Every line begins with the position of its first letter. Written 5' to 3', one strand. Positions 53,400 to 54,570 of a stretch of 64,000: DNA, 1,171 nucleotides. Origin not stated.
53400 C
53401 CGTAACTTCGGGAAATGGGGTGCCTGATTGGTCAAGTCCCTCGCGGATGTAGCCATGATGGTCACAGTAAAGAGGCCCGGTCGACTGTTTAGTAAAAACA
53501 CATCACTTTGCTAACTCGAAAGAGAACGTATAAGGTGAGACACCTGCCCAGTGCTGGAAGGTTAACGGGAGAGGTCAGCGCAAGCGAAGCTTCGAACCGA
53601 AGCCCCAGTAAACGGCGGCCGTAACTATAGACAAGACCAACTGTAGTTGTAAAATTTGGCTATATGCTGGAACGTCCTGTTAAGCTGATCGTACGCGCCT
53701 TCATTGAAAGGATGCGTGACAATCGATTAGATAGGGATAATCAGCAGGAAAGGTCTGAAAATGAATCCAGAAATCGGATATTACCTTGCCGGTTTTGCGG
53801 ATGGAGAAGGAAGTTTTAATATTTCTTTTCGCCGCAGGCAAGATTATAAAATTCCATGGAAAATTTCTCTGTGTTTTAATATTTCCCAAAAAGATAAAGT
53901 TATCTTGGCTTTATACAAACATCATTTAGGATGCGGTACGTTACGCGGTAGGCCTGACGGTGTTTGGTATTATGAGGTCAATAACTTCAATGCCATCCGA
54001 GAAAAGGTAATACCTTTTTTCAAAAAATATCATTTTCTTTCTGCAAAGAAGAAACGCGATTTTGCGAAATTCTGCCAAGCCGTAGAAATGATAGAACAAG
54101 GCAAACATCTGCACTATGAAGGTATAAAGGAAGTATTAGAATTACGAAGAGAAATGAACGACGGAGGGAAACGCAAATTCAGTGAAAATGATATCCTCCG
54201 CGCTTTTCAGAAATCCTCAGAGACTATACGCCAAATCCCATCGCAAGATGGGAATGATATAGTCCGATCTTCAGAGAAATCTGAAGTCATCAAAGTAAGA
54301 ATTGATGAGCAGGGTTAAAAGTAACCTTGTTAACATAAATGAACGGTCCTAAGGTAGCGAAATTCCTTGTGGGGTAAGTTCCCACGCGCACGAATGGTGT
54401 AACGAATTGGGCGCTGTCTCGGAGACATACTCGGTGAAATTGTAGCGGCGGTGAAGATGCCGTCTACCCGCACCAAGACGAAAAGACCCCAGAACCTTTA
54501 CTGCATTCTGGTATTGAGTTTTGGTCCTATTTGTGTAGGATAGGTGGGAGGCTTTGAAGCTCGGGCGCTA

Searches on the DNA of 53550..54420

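Call 57: search_rna_families(source=window, start=53550, end=54420, threshold=evalue, max_evalue=1)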
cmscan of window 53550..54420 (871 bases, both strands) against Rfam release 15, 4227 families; matches with E-value up to 1: 2.
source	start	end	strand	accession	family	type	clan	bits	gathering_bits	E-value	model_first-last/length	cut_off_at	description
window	53550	54420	+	RF02541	LSU_rRNA_bacteria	Gene; rRNA;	CL00112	68.9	50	4.6e-20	1865-2022/2925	5'&3'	Bacterial large subunit ribosomal RNA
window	54103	54286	+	RF00028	Intron_gpI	Intron;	-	30.8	50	7.6e-06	1-253/253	no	Group I catalytic intron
